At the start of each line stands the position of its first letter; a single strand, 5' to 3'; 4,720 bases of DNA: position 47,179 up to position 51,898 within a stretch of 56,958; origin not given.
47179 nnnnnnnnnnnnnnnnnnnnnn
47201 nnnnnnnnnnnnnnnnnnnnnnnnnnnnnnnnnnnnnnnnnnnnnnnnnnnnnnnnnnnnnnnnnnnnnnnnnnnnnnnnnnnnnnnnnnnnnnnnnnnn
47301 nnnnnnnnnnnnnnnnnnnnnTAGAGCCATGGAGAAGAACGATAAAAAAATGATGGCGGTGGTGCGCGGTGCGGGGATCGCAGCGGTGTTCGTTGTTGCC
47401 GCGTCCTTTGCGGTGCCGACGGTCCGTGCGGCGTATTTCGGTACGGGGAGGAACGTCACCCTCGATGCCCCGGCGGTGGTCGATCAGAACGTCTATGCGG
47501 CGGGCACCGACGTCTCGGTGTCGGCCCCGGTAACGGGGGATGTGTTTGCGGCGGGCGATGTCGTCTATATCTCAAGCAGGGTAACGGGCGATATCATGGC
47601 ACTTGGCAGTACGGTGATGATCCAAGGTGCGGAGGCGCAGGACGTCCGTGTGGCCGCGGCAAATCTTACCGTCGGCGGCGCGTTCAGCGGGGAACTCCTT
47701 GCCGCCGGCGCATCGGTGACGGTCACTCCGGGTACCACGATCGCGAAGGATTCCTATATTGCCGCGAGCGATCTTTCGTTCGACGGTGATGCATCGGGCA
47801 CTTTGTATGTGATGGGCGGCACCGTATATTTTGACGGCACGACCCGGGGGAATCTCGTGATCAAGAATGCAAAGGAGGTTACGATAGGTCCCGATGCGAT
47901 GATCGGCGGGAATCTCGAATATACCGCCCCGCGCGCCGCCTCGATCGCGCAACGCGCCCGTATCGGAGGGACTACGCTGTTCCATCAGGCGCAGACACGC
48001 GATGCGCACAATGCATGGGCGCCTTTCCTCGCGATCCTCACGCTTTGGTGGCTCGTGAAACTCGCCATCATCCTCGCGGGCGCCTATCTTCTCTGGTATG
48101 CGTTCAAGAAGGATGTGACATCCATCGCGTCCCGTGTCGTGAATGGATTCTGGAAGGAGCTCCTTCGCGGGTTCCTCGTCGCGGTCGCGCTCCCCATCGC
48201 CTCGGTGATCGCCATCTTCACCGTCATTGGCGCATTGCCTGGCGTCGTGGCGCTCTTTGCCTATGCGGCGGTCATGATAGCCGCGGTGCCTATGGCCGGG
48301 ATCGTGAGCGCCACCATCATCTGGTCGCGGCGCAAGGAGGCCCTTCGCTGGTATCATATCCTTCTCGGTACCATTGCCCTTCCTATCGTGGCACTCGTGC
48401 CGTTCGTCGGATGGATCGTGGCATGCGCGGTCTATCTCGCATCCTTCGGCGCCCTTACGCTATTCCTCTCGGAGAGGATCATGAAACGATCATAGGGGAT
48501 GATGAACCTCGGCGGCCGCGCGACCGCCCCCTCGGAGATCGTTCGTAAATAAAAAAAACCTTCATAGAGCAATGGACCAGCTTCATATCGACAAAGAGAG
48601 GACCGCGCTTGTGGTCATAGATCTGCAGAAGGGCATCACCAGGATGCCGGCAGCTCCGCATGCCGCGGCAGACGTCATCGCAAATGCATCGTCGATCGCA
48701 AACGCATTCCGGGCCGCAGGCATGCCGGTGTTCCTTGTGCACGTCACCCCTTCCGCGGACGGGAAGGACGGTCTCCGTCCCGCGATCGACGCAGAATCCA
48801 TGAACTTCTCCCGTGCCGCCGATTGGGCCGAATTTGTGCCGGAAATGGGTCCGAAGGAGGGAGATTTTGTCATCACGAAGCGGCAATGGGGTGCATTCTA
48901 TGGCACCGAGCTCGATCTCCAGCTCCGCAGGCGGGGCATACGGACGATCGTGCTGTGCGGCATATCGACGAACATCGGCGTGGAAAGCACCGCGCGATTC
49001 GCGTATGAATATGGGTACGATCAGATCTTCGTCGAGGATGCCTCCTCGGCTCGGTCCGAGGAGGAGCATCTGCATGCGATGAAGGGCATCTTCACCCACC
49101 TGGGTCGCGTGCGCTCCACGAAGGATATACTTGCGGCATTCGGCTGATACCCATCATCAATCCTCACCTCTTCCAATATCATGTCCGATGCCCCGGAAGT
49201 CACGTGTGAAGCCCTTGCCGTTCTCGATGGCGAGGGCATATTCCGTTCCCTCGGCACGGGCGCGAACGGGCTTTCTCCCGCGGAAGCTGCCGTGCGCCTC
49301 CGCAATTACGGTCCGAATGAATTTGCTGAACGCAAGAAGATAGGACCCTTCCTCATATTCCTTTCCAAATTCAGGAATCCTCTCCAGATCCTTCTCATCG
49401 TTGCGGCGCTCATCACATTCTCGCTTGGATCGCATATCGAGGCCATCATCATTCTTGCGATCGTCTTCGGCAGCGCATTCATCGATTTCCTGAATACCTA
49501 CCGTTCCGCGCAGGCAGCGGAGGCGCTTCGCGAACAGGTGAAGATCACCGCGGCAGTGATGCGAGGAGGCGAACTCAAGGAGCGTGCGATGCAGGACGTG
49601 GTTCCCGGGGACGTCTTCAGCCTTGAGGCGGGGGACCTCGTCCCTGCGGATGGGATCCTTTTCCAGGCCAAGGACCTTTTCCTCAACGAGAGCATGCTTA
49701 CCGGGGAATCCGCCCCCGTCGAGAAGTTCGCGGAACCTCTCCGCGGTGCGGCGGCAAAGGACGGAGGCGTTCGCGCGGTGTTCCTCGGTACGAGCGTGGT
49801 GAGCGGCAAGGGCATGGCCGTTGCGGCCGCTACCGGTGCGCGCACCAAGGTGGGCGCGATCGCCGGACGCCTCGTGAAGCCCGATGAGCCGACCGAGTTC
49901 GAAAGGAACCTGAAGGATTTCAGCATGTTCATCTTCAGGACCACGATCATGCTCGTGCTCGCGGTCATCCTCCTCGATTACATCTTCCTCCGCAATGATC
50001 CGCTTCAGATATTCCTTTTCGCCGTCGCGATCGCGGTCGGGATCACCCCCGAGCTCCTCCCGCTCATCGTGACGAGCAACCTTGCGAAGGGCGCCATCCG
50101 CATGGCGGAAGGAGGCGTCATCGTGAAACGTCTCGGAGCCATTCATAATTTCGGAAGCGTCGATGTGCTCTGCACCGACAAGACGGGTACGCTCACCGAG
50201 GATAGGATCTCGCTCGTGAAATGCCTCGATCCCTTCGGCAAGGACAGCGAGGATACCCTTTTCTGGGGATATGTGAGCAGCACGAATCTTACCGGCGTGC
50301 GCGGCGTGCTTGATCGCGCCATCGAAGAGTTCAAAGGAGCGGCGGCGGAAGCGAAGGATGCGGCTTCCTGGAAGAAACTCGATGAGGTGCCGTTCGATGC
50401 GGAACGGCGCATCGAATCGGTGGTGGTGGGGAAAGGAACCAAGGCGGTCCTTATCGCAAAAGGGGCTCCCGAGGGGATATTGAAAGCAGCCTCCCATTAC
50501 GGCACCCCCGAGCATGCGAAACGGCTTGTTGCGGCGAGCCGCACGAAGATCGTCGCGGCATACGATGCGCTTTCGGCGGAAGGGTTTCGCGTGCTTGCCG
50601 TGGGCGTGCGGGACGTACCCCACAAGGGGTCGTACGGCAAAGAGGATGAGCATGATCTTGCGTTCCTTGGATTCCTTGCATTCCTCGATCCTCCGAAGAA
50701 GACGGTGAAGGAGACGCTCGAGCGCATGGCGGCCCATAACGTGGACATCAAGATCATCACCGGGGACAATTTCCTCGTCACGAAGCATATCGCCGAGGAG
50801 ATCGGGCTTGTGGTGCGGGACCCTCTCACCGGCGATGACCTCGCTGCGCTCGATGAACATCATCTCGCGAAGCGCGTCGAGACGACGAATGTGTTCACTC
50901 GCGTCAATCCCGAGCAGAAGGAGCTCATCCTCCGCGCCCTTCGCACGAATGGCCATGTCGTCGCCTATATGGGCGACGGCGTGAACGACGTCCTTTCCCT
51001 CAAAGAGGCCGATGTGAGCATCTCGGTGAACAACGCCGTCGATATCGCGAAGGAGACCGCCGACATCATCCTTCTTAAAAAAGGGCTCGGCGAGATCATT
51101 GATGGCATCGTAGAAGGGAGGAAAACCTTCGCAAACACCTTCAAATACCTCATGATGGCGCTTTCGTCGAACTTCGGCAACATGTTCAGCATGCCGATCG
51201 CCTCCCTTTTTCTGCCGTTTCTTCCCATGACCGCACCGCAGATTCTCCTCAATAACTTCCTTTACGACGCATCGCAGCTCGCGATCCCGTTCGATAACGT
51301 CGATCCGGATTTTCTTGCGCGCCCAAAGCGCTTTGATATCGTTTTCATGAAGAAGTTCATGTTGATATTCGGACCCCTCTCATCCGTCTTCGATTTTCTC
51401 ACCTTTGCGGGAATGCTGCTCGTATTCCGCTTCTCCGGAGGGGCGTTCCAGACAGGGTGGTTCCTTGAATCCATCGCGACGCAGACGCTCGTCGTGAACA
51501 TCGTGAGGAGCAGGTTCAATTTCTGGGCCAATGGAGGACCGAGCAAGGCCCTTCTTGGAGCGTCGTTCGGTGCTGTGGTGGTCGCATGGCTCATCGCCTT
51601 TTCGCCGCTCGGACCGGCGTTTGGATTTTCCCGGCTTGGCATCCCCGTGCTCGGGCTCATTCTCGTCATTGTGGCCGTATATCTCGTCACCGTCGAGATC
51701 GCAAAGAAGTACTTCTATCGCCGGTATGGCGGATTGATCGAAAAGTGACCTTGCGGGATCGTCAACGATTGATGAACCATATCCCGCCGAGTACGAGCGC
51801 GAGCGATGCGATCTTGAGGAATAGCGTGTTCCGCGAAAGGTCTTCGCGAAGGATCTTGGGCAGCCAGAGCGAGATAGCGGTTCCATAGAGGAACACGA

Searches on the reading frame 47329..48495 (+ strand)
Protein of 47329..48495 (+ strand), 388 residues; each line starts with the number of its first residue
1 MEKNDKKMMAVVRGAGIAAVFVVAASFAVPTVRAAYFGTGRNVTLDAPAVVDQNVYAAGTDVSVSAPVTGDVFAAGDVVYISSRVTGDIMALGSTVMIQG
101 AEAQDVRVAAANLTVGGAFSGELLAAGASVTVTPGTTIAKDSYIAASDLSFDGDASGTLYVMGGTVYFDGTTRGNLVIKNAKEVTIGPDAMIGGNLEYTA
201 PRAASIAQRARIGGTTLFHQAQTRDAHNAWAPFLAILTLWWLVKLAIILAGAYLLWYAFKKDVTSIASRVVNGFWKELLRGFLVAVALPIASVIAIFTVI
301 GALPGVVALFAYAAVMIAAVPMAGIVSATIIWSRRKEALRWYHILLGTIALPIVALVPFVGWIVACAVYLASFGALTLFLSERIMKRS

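Call 26: search_protein_families(library=pfam, proteins=[window:47329-48495:+], max_evalue=0.001)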
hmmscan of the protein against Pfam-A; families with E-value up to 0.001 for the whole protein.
window:47329-48495:+ (388 aa): 1 family
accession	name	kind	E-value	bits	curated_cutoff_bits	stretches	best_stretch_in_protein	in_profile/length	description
PF04519.19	Bactofilin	-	2.7e-06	28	27.9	0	66-139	7-77/98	Polymer-forming cytoskeletal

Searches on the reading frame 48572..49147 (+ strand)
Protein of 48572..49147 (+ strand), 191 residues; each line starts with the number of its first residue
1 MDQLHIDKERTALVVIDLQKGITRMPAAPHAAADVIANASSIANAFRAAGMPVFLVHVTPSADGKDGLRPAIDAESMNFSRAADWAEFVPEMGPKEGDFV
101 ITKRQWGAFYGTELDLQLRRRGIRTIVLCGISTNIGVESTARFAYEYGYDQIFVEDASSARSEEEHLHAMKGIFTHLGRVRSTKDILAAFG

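Call 26: search_protein_families(library=pfam, proteins=[window:48572-49147:+], max_evalue=0.001)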
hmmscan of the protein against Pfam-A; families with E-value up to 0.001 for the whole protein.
window:48572-49147:+ (191 aa): 1 family
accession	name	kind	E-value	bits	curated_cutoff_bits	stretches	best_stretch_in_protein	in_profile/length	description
PF00857.26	Isochorismatase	-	3.3e-45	154.7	27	1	11-184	1-174/175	Isochorismatase domain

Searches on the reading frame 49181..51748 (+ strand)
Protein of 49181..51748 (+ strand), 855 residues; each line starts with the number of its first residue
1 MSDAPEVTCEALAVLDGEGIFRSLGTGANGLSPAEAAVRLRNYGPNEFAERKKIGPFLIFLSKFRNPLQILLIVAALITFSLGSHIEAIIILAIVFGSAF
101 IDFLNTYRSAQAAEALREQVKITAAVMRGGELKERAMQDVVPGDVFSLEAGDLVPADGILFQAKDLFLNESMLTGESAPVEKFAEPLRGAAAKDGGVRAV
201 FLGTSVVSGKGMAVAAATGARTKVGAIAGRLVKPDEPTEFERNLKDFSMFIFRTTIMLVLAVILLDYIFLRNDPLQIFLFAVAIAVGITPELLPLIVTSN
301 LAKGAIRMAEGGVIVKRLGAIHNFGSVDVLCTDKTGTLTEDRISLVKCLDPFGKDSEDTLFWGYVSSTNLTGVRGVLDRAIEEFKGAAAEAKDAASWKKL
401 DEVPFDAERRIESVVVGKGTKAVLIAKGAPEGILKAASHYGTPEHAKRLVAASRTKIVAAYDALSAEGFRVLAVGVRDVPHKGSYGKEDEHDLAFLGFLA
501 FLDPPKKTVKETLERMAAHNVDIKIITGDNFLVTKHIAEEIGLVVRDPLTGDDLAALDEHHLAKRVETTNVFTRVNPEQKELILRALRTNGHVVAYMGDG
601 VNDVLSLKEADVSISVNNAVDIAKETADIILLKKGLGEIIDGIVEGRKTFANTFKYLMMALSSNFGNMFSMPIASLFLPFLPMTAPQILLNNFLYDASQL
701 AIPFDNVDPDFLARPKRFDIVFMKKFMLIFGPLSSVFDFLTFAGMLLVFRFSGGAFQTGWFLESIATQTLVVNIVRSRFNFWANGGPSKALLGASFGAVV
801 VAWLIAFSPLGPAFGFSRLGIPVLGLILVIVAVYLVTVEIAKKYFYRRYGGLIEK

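Call 26: search_protein_families(library=pfam, proteins=[window:49181-51748:+], max_evalue=0.001)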
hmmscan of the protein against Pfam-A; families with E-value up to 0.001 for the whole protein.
window:49181-51748:+ (855 aa): 6 families
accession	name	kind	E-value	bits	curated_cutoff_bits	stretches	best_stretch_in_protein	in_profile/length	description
PF00122.25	E1-E2_ATPase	-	6.3e-37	127.3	28.1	1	120-310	3-180/181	E1-E2 ATPase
PF00689.26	Cation_ATPase_C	-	4.8e-21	75.7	27.3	1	680-843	1-174/175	Cation transporting ATPase, C-terminus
PF00690.31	Cation_ATPase_N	-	4.2e-17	62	20.4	1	16-78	5-68/69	Cation transporter/ATPase, N-terminus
PF00702.32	Hydrolase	-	2.7e-12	47.9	26.4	1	328-611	2-191/191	haloacid dehalogenase-like hydrolase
PF13246.12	Cation_ATPase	-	4.9e-08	33.3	21.7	1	394-440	43-91/91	Cation transport ATPase (P-type)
PF08282.18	Hydrolase_3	-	0.00033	20.9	20.9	0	584-632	196-244/255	haloacid dehalogenase-like hydrolase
